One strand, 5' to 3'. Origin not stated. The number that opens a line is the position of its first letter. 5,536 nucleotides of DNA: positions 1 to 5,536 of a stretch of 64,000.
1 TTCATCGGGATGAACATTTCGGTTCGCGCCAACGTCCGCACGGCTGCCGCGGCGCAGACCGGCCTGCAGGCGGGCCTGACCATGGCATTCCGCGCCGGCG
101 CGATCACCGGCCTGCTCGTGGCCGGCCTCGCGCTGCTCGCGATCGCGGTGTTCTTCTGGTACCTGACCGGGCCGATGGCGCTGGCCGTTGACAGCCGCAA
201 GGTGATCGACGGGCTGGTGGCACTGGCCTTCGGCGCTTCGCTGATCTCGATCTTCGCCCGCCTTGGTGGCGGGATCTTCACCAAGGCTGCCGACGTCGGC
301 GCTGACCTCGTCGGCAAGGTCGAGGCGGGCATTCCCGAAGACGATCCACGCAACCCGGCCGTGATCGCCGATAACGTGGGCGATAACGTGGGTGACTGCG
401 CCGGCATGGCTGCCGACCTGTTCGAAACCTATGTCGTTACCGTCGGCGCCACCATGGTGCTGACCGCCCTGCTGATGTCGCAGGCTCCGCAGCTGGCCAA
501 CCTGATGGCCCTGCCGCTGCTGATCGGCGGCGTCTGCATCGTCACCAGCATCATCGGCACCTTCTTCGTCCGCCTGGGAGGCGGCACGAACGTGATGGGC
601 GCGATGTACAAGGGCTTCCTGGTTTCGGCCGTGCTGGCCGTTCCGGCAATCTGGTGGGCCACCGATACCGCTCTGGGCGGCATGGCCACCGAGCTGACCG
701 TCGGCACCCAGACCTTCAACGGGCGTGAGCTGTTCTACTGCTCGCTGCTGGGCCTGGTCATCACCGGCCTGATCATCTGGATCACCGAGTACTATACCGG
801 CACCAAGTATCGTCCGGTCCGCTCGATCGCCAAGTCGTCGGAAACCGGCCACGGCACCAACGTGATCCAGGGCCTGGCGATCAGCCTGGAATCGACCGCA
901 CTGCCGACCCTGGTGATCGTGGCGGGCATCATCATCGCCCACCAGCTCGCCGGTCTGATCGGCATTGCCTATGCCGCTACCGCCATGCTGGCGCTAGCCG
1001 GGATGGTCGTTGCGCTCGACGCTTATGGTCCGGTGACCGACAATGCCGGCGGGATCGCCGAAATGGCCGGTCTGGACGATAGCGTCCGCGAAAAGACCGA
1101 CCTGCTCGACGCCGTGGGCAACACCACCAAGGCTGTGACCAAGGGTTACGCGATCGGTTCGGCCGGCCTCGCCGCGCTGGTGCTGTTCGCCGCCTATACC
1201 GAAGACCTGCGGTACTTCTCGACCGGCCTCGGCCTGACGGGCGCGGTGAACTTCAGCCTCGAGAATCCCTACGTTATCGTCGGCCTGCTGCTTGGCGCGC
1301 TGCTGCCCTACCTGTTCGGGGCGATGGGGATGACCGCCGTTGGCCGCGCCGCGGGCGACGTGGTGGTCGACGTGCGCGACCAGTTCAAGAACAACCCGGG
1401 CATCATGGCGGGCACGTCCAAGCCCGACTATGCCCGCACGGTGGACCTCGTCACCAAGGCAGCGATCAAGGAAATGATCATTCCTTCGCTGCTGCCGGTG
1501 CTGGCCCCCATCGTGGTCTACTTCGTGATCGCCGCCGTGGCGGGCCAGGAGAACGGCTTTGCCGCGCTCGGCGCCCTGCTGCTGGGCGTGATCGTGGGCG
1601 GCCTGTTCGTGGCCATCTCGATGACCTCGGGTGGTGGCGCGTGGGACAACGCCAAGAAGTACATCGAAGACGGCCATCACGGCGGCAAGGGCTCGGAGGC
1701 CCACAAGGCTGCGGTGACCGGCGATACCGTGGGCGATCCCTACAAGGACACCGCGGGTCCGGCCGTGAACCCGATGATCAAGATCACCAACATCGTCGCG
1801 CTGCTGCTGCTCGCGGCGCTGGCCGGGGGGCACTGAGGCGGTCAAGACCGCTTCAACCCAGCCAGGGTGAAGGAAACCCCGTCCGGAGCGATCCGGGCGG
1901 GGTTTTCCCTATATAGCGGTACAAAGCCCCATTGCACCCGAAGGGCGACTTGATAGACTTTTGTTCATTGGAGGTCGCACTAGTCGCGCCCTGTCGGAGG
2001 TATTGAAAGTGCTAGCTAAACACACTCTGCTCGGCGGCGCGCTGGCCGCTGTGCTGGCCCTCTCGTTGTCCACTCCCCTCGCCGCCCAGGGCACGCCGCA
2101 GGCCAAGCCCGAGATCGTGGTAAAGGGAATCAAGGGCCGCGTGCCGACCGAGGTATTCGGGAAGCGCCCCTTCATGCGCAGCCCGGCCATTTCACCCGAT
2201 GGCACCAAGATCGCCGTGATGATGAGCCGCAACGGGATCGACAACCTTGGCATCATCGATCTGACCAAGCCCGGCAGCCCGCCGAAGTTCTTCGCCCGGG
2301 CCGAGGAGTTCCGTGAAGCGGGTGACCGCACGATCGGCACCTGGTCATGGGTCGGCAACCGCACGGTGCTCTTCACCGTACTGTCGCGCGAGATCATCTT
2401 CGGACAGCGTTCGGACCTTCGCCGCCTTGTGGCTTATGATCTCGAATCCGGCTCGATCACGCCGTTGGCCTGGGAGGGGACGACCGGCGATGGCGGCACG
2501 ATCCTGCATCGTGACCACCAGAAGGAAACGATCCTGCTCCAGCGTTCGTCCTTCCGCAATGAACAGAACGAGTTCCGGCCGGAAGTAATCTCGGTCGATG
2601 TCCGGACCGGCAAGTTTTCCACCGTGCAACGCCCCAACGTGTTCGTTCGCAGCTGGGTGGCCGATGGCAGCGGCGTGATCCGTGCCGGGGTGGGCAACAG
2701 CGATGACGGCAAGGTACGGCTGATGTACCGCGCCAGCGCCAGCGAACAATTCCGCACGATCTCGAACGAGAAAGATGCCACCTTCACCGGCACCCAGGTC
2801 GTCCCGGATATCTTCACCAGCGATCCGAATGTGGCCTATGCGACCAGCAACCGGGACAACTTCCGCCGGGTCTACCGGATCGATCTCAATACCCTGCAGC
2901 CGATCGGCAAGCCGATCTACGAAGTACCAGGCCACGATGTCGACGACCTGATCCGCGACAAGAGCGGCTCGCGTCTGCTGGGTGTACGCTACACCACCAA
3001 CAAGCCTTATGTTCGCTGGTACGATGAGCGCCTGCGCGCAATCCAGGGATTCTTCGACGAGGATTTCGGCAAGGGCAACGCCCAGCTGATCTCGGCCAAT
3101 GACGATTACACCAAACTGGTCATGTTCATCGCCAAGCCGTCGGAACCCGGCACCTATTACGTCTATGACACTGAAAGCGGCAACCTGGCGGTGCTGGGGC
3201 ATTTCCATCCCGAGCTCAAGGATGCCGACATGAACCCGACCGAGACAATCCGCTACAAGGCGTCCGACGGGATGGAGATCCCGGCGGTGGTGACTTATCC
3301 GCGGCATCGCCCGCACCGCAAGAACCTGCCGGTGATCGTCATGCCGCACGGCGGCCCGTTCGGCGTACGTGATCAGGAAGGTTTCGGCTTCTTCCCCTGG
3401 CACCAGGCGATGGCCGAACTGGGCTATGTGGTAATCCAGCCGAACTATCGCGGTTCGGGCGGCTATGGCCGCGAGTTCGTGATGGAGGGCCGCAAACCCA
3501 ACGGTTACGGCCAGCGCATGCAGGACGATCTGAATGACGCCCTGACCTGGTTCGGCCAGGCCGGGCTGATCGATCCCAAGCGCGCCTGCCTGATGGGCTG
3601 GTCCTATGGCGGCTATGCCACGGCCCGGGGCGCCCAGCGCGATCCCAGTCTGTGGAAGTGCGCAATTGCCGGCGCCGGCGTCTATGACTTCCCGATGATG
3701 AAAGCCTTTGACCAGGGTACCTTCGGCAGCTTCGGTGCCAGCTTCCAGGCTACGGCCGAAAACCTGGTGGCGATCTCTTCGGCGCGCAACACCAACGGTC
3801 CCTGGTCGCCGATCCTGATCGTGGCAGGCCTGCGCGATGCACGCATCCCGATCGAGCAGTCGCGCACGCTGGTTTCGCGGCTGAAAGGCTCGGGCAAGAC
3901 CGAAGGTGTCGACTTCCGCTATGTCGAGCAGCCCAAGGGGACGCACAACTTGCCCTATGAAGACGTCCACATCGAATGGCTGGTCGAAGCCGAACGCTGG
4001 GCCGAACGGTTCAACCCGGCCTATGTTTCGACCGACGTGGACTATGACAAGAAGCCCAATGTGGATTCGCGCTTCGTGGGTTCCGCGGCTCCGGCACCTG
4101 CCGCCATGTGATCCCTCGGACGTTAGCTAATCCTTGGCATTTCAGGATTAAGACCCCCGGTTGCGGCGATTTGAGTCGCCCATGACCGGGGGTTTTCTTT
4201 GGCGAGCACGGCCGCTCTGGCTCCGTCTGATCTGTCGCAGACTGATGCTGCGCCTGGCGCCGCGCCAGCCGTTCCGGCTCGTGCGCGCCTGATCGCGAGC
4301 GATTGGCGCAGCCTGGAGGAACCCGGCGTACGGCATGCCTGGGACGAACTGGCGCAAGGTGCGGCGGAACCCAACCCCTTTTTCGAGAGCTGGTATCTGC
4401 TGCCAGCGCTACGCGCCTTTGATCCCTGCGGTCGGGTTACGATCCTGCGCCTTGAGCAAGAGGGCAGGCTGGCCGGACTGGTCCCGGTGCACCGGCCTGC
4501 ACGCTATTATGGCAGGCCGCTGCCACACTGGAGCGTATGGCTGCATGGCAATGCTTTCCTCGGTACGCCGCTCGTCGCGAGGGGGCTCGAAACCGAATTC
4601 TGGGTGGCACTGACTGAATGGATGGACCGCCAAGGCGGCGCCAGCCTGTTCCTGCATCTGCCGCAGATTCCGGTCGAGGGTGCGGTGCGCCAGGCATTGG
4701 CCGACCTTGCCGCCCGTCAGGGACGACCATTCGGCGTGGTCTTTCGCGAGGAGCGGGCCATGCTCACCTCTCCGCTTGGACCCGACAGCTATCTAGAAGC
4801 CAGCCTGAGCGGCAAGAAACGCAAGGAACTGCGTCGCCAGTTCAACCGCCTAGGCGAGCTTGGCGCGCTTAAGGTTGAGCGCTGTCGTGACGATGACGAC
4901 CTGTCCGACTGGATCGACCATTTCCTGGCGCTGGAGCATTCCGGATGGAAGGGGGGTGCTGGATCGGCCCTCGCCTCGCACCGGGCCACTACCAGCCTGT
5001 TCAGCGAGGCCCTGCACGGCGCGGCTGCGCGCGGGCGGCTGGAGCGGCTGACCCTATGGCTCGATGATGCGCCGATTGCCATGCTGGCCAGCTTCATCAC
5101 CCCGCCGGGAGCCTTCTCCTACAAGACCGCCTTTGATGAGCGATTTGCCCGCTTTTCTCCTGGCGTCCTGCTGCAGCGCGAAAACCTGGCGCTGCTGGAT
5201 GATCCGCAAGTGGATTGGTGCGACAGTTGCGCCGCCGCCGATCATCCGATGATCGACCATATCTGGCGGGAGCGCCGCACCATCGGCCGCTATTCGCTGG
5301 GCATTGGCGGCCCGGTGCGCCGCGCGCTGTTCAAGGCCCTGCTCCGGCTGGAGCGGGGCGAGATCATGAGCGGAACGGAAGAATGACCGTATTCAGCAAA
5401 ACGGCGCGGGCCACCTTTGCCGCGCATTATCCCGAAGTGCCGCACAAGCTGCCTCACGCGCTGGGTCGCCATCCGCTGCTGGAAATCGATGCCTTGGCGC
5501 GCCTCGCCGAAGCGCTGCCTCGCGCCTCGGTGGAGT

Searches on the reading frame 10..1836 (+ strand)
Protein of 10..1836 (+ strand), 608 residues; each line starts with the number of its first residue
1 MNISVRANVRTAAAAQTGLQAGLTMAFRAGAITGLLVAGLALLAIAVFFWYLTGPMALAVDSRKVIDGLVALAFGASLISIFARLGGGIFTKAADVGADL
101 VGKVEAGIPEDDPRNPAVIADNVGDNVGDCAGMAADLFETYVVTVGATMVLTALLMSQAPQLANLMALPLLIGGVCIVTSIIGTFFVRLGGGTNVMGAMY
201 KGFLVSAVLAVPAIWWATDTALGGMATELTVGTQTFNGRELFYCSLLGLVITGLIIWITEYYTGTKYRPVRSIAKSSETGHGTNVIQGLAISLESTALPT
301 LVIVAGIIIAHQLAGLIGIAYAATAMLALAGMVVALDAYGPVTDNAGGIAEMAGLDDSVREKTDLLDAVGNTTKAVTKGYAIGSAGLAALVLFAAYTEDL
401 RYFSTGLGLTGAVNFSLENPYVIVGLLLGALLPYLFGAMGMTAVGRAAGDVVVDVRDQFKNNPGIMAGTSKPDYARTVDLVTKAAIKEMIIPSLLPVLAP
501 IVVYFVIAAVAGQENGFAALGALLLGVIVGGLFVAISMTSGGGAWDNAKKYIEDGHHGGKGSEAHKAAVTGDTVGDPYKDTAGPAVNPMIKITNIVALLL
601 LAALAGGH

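Call 41: search_protein_families(library=pfam, proteins=[window:10-1836:+], max_evalue=0.00001)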
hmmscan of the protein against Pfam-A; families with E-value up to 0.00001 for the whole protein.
window:10-1836:+ (608 aa): 1 family
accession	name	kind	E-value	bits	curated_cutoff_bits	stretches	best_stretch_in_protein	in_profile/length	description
PF03030.21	H_PPase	-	8.1e-235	781.8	29.7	1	1-600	84-645/645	Inorganic H+ pyrophosphatase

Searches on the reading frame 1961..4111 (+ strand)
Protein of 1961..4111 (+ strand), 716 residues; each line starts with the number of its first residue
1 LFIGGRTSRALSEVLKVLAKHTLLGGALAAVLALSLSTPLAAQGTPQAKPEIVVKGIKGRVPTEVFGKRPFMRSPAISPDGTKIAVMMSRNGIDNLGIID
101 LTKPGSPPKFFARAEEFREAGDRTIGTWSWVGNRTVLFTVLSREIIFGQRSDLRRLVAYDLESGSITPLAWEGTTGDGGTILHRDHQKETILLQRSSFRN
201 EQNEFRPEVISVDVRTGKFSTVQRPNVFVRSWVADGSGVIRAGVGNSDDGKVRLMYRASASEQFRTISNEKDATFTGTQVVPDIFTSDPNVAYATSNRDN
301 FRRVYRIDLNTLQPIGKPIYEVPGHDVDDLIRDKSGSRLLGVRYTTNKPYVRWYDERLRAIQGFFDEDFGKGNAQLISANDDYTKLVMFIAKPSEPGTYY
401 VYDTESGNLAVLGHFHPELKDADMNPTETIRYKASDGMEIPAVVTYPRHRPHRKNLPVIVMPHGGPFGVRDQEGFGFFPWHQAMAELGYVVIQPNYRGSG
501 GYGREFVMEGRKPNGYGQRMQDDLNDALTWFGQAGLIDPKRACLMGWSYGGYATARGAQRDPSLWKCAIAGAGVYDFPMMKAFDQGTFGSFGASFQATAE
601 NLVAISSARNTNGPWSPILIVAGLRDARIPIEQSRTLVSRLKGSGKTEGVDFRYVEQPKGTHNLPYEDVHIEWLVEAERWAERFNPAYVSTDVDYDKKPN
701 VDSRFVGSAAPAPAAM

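Call 41: search_protein_families(library=pfam, proteins=[window:1961-4111:+], max_evalue=0.00001)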
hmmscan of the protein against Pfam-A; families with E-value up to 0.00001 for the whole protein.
window:1961-4111:+ (716 aa): 3 families
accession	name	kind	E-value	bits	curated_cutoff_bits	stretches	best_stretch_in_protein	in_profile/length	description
PF00326.27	Peptidase_S9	-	1.5e-35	123.1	22.6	1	482-683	8-208/213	Prolyl oligopeptidase family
PF02129.25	Peptidase_S15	-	6.7e-10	39.5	23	1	436-595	1-151/262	X-Pro dipeptidyl-peptidase (S15 family)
PF20434.5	BD-FAE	-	3.3e-07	30.5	26.8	0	453-552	10-101/215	BD-FAE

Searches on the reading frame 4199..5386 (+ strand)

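Call 41: search_protein_families(library=pfam, proteins=[window:4199-5386:+], max_evalue=0.00001)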
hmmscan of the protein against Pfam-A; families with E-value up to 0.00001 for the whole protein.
window:4199-5386:+ (395 aa): 1 family
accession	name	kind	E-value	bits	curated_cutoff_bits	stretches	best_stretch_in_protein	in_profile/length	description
PF13480.13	Acetyltransf_6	-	2.7e-21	76.7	22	1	206-342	2-133/143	Acetyltransferase (GNAT) domain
